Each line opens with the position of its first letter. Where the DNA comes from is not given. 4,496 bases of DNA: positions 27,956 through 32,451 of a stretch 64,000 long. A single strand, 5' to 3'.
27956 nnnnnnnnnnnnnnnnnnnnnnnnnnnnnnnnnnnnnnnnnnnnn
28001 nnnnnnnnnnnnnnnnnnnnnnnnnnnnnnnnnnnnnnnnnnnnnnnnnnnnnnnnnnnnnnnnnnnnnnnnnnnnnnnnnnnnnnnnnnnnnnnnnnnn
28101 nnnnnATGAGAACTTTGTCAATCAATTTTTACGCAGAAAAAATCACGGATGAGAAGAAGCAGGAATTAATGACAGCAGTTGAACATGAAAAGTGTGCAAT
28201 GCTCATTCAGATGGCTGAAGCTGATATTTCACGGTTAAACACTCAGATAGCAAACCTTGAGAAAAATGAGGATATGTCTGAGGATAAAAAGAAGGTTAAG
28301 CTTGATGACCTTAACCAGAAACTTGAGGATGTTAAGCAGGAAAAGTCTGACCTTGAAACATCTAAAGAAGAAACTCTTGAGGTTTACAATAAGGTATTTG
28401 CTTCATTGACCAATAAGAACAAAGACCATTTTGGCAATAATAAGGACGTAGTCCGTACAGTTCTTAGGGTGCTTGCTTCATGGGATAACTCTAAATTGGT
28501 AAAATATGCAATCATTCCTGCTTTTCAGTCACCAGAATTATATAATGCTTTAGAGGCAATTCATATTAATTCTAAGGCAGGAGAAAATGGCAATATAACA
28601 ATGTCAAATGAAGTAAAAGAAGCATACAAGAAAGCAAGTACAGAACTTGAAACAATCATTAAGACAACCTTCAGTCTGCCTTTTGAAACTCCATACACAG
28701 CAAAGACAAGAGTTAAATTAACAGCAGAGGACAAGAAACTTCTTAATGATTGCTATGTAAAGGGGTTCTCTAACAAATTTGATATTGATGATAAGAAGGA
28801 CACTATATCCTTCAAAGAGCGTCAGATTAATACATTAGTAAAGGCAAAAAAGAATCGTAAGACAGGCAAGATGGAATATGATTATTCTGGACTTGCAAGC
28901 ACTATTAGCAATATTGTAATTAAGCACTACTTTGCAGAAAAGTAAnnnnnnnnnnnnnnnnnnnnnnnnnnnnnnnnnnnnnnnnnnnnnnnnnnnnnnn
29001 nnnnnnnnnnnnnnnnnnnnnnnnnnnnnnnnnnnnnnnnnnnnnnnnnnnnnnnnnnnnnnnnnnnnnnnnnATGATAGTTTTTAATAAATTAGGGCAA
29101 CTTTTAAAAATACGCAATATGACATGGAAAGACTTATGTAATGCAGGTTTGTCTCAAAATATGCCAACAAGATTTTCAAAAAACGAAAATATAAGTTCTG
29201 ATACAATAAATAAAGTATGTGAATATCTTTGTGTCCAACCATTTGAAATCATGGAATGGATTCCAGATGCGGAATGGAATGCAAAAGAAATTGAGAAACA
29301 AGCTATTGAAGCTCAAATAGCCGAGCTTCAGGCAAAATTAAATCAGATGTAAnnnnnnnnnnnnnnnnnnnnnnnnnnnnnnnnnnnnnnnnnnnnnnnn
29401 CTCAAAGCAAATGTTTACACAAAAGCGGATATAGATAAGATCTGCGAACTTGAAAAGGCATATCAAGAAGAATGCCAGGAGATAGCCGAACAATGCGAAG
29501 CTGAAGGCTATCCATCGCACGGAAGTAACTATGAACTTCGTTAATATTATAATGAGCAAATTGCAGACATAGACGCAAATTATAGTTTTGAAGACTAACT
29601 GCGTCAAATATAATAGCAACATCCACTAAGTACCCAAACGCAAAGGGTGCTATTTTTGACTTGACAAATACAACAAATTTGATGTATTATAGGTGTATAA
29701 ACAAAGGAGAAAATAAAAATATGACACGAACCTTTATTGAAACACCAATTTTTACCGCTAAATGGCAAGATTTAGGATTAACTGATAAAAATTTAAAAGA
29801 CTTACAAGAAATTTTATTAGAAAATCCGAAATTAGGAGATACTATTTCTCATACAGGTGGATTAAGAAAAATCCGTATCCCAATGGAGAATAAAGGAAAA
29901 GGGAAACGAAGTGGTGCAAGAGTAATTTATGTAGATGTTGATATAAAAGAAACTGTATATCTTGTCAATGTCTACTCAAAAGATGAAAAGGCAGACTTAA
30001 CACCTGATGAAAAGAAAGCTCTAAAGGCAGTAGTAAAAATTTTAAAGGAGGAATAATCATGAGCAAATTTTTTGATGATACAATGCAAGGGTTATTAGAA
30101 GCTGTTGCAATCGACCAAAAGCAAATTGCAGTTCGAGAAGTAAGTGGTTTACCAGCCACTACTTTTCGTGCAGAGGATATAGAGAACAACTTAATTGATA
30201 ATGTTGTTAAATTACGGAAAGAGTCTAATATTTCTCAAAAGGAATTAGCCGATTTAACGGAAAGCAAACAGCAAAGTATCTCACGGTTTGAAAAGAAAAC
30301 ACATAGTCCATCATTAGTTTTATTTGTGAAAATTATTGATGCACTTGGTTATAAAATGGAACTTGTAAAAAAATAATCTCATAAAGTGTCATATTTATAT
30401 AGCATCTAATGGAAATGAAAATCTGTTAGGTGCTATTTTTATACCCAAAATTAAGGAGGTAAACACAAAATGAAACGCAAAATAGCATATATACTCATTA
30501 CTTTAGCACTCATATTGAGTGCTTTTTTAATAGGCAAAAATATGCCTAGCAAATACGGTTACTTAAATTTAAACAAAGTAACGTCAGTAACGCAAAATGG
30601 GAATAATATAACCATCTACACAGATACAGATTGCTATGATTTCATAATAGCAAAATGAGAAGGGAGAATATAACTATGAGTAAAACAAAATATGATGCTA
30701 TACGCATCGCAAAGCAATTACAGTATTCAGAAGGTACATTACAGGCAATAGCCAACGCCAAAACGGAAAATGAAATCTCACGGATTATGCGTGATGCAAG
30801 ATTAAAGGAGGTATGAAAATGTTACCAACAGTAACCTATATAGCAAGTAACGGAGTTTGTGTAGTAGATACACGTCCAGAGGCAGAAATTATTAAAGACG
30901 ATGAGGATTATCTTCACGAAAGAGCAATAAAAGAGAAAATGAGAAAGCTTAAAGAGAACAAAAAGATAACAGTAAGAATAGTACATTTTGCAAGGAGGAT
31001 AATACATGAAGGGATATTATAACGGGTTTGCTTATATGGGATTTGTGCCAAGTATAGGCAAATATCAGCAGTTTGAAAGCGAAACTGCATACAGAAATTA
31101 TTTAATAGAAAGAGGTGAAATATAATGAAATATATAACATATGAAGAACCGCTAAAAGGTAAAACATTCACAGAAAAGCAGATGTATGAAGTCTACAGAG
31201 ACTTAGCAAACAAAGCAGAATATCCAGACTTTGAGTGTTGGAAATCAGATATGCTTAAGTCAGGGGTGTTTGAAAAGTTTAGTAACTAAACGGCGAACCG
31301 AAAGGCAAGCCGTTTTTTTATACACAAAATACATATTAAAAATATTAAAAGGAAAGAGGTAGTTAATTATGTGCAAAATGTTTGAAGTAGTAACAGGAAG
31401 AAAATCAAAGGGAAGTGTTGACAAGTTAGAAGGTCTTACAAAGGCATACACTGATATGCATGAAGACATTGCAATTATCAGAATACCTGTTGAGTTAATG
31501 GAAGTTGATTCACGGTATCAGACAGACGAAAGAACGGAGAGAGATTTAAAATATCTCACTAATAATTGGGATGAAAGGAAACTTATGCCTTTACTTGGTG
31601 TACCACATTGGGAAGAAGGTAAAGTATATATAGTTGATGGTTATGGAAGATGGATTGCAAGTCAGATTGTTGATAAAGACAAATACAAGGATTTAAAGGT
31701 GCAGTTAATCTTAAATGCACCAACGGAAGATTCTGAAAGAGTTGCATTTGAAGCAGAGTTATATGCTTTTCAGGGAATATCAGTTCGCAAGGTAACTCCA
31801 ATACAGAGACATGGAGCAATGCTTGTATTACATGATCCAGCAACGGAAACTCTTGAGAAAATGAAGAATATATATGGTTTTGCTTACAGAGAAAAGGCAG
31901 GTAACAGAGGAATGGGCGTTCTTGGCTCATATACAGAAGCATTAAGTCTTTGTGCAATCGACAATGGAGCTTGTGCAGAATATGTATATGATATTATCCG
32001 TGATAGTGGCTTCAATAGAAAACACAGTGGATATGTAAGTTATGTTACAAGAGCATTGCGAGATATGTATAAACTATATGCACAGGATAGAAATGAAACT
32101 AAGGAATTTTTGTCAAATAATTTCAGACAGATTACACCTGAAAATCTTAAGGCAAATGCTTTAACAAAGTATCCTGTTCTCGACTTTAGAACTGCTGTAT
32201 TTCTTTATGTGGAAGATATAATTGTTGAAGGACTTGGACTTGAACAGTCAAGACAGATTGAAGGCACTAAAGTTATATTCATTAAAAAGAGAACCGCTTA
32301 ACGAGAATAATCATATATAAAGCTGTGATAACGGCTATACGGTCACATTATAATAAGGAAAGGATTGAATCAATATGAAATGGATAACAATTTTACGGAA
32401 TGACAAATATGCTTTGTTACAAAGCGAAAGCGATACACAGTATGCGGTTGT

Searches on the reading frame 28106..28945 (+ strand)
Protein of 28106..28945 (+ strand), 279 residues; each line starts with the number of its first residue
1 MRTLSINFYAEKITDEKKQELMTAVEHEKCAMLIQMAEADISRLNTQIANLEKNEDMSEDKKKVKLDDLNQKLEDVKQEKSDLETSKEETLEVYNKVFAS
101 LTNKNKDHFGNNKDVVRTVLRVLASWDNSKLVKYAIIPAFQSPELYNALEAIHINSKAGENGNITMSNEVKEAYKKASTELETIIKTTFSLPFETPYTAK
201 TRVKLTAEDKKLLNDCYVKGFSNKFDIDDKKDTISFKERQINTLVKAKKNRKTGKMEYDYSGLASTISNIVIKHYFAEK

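Call 15: search_protein_families(library=pfam, proteins=[window:28106-28945:+], max_evalue=0.01)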
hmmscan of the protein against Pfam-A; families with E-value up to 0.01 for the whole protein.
window:28106-28945:+ (279 aa): 1 family
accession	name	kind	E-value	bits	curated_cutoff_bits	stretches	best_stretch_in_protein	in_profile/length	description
PF02024.20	Leptin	-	0.0013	19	25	1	48-133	20-99/145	Leptin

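Call 16: search_protein_families(library=phrogs, proteins=[window:28106-28945:+], max_evalue=0.001)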
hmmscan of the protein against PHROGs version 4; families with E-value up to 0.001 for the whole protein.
window:28106-28945:+ (279 aa): 0 families

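Call 20: find_related_loci(query=window:28106-28945:+, collection=viral_contigs, flank=6000)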
Query window:28106-28945:+ (279 aa) in viral_contigs; peptide patterns used: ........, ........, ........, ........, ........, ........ (x = any residue, [..] = any of these).
41 stretches matched a pattern; 32 encode a relative of the query (tblastn E <= 1e-3); 29 distinct loci.
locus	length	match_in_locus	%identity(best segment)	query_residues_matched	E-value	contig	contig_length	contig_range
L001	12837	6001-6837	100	1-279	0e+0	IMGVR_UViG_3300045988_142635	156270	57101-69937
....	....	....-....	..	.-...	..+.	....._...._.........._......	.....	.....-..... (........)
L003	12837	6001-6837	97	1-279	0e+0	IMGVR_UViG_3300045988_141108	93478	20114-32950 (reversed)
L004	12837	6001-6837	97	1-279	0e+0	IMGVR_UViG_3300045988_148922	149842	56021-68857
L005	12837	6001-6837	96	1-279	0e+0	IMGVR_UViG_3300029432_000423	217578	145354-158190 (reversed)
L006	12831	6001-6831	97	1-277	0e+0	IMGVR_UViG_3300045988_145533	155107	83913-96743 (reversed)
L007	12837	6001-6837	96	1-279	0e+0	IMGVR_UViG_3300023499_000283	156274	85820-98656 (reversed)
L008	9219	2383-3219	96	1-279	0e+0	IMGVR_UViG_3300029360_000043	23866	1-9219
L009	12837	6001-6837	96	1-279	0e+0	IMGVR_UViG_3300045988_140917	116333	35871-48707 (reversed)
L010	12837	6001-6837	97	1-279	0e+0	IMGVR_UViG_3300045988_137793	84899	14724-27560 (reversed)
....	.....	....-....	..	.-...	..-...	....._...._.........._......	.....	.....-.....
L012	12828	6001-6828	66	1-276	1e-121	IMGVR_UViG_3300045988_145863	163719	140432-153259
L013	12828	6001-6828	66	1-276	9e-121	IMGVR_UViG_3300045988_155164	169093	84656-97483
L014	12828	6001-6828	66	1-276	2e-120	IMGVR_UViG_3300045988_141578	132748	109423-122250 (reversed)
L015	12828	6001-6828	66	1-276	1e-120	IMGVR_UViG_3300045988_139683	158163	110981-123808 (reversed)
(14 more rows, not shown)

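Call 38: find_related_loci(query=A2, collection=viral_contigs, flank=3500)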
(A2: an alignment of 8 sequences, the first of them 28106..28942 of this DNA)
Query A2 (279 aa) in viral_contigs; peptide patterns used: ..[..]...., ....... (x = any residue, [..] = any of these).
555 stretches matched a pattern; 99 encode a relative of the query (tblastn E <= 1e-3); the best 80 are kept; 80 distinct loci.
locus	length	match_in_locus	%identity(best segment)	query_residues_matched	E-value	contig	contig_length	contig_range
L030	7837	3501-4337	100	1-279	0e+0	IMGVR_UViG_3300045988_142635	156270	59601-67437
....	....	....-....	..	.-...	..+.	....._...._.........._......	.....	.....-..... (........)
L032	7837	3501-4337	97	1-279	0e+0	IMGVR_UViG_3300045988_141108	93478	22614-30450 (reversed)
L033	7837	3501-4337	97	1-279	0e+0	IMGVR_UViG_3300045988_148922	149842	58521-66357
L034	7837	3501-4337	96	1-279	0e+0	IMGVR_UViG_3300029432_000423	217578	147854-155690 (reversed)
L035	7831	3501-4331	97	1-277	0e+0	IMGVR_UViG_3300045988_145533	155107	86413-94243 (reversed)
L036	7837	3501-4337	96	1-279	0e+0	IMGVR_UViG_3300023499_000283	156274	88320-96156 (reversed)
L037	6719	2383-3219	96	1-279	0e+0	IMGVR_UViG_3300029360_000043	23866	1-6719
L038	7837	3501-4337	96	1-279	1e-180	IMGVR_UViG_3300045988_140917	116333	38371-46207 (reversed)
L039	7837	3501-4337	97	1-279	0e+0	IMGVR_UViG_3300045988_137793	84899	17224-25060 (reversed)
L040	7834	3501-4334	71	4-277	3e-128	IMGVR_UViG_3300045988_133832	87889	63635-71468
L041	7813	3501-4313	70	1-277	2e-127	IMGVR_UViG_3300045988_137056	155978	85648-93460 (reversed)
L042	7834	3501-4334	71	4-277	3e-127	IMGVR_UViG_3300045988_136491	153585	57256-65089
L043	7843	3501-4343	70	1-277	4e-127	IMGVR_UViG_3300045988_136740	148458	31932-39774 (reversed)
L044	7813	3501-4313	70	1-277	6e-127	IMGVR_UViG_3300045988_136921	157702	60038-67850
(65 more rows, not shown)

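Call 51: find_related_loci(query=A2, collection=genome_contigs, flank=4000)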
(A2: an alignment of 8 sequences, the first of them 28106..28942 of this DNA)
Query A2 (279 aa) in genome_contigs; peptide patterns used: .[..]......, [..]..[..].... (x = any residue, [..] = any of these).
75 stretches matched a pattern; 1 encode a relative of the query (tblastn E <= 1e-3); 1 distinct loci.
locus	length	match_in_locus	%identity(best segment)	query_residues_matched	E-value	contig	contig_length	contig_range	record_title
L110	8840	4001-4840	67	1-277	5e-118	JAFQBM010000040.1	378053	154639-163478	MAG: Lachnospiraceae bacterium isolate RGIG1668 Goat_Cecum-1__c1253, whole genome shotgun sequence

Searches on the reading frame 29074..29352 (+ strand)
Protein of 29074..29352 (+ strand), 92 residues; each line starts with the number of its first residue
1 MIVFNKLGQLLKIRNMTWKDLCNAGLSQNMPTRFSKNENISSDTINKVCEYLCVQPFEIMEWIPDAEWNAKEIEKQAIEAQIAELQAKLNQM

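Call 15: search_protein_families(library=pfam, proteins=[window:29074-29352:+], max_evalue=0.01)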
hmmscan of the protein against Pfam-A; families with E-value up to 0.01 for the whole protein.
window:29074-29352:+ (92 aa): 1 family
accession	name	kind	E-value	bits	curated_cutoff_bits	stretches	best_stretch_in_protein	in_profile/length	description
PF13443.12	HTH_26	-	5.2e-10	39.9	22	1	6-65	1-63/63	Cro/C1-type HTH DNA-binding domain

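Call 27: search_solved_structures(query=window:29074-29349:+, max_evalue=1, show_alignments=2)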
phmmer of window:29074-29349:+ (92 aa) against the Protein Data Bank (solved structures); distinct sequences matched with E-value up to 1: 6.
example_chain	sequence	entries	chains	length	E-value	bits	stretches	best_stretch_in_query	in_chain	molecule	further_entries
3tyr_A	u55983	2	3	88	9.7e-05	25.7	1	2-65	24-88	Transcriptional regulator | Predicted transcriptional regulator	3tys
9r8v_P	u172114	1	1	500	0.046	17.2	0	27-74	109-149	Pre-mRNA-splicing factor RBM22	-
8q86_A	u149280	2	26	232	0.15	15.5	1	4-64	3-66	Helix-turn-helix XRE family protein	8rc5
8qe9_2A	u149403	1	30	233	0.16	15.5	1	4-64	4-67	Helix-turn-helix XRE family protein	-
9r2z_B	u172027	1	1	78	0.94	13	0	12-41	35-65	Transcription factor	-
9r2z_A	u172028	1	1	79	0.97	13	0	12-41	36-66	Transcription factor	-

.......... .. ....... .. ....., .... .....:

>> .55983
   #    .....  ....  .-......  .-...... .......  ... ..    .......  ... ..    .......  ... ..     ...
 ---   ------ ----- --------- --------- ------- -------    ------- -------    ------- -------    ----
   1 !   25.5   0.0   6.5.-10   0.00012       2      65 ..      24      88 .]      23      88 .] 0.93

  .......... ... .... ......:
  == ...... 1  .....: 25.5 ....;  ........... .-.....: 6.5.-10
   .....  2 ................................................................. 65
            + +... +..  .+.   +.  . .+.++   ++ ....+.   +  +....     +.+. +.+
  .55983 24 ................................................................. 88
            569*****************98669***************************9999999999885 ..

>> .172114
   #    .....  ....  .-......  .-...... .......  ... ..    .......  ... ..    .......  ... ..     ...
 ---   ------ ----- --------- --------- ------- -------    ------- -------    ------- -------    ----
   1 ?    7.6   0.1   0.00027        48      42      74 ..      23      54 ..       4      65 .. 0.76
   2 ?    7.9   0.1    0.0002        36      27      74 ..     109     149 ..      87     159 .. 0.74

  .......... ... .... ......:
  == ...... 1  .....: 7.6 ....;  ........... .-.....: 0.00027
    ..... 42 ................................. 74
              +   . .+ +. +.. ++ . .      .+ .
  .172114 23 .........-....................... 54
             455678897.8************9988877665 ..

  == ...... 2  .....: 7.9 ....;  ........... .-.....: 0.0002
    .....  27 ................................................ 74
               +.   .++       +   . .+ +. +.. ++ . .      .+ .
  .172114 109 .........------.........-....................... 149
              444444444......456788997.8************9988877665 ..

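Call 69: search_protein_families(library=phrogs, proteins=[window:29074-29352:+], max_evalue=0.01)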
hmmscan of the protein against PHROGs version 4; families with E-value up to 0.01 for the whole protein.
window:29074-29352:+ (92 aa): 1 family
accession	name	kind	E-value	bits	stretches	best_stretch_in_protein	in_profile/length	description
phrog_2967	-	transcription regulation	0.0033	18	1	6-90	14-91/225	transcriptional regulator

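Call 77: predict_structure(protein=window:29074-29349:+)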
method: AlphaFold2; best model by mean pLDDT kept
length: 92 residues; sequences in the alignment: 1
mean_pLDDT: 61.3   pTM: 0.31
mean pLDDT of the five models: 61.3, 57.5, 57.2, 52.8, 50.1
residues with pLDDT >= 90: 1; 70-90: 17; 50-70: 53; < 50: 21
segments of 3 or more residues with pLDDT < 50: 1-3, 31-33, 35-37, 56-65
pLDDT, mean of each block of 10 residues (from residue 1): 52 61 60 51 66 53 51 74 84 60
secondary structure, 60 per line:
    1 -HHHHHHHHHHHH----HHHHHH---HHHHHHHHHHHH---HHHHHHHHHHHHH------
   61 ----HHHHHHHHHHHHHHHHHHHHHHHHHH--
elements in order: H2-13 H18-23 H27-38 H42-54 H65-90

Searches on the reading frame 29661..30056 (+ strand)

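Call 15: search_protein_families(library=pfam, proteins=[window:29661-30056:+], max_evalue=0.01)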
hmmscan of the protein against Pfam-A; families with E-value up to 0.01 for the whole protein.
window:29661-30056:+ (131 aa): 1 family
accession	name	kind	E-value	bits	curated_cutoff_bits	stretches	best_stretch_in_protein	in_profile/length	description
PF06296.18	RelE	-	1.5e-06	28.8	27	1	65-128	40-100/120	RelE toxin of RelE / RelB toxin-antitoxin system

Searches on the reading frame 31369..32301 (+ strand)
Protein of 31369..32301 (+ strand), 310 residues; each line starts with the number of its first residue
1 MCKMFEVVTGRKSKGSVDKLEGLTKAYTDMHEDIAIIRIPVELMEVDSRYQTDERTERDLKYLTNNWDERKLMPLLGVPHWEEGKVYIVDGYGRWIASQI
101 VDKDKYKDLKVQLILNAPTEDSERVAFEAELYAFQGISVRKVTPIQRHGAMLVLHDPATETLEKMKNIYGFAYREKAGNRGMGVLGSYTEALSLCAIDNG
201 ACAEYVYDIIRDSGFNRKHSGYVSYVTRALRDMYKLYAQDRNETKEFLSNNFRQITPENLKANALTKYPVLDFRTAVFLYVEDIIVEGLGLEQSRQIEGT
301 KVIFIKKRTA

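Call 15: search_protein_families(library=pfam, proteins=[window:31369-32301:+], max_evalue=0.01)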
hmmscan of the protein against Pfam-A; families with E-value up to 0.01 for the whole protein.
window:31369-32301:+ (310 aa): 0 families

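Call 92: search_protein_families(library=phrogs, proteins=[window:31369-32301:+], max_evalue=0.01)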
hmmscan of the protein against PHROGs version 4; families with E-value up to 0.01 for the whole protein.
window:31369-32301:+ (310 aa): 1 family
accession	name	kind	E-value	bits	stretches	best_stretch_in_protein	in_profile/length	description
phrog_1033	-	DNA, RNA and nucleotide metabolism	1.9e-08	35.5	1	36-155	33-149/334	ParB-like partition protein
